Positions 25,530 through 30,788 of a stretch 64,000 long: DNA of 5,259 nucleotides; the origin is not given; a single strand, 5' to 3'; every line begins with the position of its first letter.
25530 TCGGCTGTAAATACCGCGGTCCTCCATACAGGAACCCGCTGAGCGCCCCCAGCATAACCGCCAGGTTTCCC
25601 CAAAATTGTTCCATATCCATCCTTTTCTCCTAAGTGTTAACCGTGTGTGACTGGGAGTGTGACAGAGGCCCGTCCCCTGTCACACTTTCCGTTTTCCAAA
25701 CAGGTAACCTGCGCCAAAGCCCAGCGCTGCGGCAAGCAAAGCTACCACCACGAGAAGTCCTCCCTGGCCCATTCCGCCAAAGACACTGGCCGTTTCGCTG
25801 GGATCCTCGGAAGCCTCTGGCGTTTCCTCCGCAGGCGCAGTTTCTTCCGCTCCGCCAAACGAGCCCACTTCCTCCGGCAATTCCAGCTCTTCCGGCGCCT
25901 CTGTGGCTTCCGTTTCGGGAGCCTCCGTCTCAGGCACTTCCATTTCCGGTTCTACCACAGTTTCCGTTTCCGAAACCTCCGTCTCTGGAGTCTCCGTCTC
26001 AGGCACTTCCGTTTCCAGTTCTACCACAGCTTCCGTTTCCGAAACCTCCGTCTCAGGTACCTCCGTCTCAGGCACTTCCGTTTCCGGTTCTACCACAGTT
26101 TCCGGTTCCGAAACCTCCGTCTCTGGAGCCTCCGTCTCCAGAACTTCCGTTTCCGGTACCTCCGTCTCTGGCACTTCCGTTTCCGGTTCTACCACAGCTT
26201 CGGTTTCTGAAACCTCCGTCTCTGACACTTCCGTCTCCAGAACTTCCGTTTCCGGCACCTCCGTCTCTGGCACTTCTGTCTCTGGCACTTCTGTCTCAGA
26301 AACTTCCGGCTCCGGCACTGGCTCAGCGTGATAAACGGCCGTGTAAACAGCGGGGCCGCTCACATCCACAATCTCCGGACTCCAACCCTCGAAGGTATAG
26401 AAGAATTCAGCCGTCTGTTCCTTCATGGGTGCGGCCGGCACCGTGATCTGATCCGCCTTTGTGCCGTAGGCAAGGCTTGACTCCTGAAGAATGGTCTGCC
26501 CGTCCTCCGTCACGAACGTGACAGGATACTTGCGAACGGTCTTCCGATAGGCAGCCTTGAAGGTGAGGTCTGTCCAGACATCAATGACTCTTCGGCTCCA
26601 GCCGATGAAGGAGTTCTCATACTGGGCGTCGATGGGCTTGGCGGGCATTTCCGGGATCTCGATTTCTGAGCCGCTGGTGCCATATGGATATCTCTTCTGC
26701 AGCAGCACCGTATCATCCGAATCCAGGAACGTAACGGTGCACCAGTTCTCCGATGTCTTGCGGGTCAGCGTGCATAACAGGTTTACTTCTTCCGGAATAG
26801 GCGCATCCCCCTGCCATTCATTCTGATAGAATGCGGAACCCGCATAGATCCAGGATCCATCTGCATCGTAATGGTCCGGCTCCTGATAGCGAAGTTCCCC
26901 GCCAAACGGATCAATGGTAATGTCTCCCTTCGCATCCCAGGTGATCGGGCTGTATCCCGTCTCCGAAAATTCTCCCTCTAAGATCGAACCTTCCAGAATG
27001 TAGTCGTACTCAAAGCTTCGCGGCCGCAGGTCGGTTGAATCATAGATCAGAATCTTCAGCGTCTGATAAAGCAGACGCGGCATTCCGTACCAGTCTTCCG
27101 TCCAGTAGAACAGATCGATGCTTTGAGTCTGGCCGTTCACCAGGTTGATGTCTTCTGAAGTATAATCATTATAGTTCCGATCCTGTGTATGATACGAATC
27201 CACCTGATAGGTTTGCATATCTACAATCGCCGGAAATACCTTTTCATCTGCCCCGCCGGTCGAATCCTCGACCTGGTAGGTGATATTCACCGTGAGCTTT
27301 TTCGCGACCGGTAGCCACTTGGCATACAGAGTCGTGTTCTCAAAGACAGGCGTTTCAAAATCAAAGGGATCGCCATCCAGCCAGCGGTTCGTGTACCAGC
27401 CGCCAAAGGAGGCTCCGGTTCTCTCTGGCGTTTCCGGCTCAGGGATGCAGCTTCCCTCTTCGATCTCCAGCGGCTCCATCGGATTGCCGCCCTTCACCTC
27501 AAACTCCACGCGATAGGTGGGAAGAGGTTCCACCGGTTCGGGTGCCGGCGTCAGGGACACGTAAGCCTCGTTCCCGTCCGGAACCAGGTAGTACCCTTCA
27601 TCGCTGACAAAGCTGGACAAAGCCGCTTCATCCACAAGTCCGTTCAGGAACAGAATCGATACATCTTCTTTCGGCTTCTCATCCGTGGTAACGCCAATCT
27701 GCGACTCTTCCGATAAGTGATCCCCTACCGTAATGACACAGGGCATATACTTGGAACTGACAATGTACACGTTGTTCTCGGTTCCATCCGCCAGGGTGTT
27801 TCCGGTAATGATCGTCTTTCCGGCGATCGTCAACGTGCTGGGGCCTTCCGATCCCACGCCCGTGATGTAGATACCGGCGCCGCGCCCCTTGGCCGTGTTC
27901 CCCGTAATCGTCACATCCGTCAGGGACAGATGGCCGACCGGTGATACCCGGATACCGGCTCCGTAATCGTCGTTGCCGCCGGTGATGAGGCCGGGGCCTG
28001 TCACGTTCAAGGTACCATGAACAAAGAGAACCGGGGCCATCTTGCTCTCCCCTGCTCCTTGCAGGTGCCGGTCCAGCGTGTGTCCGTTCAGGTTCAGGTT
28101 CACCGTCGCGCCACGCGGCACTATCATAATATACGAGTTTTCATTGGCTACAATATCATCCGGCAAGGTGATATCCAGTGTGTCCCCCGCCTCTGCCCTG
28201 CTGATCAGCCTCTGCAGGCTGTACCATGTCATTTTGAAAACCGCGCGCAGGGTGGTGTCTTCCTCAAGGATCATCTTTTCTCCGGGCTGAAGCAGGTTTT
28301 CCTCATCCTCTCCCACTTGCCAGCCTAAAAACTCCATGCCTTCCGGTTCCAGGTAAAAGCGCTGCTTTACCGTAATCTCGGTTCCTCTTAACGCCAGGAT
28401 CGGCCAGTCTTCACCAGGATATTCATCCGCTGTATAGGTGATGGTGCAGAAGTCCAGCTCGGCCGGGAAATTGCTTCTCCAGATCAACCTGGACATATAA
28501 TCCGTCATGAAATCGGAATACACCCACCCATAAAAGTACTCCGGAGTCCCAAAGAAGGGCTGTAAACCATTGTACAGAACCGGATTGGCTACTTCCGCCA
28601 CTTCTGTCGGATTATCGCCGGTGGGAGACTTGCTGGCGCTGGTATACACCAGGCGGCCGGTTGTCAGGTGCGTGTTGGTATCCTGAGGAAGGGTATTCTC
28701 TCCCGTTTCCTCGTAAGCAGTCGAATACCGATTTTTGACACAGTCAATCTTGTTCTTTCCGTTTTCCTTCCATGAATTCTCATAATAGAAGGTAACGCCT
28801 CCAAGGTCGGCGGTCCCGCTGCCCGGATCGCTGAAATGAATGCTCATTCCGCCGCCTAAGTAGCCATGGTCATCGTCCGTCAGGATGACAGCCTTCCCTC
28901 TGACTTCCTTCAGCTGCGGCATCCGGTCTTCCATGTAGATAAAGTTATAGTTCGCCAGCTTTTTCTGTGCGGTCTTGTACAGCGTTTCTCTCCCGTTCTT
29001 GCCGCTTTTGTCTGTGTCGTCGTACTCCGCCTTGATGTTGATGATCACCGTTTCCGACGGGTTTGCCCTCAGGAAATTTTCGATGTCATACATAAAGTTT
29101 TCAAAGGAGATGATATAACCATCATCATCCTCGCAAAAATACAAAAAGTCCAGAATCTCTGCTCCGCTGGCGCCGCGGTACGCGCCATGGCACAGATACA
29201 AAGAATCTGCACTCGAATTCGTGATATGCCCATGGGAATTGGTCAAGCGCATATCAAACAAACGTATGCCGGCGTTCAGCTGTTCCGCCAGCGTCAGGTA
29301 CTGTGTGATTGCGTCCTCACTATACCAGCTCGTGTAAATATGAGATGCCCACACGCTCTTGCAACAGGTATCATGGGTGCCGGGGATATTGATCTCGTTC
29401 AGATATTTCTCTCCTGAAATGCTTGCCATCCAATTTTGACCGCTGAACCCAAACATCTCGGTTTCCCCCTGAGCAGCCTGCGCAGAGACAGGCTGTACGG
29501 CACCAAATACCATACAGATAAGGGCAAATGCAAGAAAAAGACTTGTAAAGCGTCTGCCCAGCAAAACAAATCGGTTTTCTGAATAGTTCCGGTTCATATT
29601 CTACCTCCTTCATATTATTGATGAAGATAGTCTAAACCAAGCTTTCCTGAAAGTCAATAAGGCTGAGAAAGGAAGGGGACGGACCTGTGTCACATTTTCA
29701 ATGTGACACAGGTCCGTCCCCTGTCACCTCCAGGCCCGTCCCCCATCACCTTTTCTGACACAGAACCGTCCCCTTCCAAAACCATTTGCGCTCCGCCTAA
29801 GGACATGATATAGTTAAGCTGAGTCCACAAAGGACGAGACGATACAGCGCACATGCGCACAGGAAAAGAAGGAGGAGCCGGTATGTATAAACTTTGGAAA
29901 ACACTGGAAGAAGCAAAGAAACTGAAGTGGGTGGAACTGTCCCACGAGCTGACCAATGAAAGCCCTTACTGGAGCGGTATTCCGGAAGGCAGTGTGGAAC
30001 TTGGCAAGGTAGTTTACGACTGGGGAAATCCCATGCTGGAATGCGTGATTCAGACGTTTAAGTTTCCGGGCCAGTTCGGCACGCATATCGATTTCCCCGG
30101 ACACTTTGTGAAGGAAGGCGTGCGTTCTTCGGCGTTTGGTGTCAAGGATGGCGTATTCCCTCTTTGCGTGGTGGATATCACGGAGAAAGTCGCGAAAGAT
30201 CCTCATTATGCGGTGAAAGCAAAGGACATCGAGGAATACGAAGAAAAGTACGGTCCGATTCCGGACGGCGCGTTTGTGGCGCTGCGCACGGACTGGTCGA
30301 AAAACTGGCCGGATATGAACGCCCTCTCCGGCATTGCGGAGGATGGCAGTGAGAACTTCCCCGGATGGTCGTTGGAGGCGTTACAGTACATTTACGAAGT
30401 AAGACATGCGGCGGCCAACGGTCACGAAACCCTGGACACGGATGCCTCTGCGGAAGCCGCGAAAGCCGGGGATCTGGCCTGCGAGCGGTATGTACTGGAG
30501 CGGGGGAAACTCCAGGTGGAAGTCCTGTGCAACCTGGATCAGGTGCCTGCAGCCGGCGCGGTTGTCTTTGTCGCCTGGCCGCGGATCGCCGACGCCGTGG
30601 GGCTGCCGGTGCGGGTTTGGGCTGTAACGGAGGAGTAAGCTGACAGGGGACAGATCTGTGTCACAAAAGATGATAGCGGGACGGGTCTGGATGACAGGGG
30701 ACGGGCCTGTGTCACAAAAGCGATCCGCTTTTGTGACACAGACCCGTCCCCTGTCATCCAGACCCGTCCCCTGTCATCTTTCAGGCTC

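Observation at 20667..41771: Family of ~25-nt palindromic units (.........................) at nine or more intergenic sites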

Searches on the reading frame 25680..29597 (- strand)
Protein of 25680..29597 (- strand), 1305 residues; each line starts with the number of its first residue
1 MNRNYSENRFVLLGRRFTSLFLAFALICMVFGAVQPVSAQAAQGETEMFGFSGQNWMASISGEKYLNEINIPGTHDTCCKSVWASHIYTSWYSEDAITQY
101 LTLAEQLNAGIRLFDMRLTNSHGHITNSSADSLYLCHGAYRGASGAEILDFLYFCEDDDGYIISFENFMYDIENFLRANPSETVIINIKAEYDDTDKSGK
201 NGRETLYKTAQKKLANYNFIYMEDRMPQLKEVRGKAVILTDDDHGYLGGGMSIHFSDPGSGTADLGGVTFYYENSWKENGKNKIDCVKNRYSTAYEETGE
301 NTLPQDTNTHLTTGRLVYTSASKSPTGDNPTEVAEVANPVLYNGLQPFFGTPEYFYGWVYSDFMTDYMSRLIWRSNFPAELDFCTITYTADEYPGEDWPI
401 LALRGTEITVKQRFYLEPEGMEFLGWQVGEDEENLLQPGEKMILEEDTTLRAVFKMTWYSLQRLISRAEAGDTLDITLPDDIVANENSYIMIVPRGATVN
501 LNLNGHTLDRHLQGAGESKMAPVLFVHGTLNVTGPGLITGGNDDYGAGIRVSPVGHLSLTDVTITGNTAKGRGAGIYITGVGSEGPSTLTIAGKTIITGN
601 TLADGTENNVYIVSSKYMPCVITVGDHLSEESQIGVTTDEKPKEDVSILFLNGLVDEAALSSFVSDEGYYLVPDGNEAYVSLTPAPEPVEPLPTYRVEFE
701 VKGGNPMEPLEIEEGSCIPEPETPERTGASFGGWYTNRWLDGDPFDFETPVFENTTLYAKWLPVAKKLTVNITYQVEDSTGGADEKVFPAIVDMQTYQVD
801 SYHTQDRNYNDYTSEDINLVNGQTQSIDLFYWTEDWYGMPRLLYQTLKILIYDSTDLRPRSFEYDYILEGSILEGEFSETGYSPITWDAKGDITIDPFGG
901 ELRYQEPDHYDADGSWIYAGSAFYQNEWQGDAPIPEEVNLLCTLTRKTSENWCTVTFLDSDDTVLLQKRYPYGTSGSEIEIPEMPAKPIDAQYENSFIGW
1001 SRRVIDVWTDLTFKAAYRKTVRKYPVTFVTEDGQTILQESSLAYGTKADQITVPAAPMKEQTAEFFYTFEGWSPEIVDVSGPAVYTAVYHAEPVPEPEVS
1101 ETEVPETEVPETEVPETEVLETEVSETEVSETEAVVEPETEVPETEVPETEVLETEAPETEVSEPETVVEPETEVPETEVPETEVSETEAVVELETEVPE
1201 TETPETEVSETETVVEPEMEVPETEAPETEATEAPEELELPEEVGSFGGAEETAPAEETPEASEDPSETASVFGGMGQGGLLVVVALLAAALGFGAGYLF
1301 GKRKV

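Call 14: search_protein_families(library=pfam, proteins=[window:25680-29597:-], max_evalue=0.001)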
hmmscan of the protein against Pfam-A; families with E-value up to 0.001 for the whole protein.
window:25680-29597:- (1305 aa): 2 families
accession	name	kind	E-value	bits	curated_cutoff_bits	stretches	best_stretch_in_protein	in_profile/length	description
PF09479.16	Flg_new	-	6.1e-22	78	27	1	695-760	1-65/65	Listeria-Bacteroides repeat domain (List_Bact_rpt)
PF00388.25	PI-PLC-X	-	3.6e-05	23.9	23.1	1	71-239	3-141/144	Phosphatidylinositol-specific phospholipase C, X domain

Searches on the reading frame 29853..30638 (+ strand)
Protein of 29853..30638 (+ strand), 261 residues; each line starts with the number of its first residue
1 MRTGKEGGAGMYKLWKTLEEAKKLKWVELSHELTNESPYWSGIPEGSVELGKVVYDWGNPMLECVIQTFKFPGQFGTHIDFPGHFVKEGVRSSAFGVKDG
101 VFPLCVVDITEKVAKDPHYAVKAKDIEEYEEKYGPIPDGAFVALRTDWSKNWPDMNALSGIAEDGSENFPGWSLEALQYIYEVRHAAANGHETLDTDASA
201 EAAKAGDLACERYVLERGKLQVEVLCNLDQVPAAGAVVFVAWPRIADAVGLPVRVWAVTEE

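Call 14: search_protein_families(library=pfam, proteins=[window:29853-30638:+], max_evalue=0.001)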
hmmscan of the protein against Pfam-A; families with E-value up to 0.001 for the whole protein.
window:29853-30638:+ (261 aa): 1 family
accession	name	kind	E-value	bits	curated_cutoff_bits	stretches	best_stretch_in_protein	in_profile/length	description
PF04199.19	Cyclase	-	4.8e-32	111.6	23.1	1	27-198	1-142/142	Putative cyclase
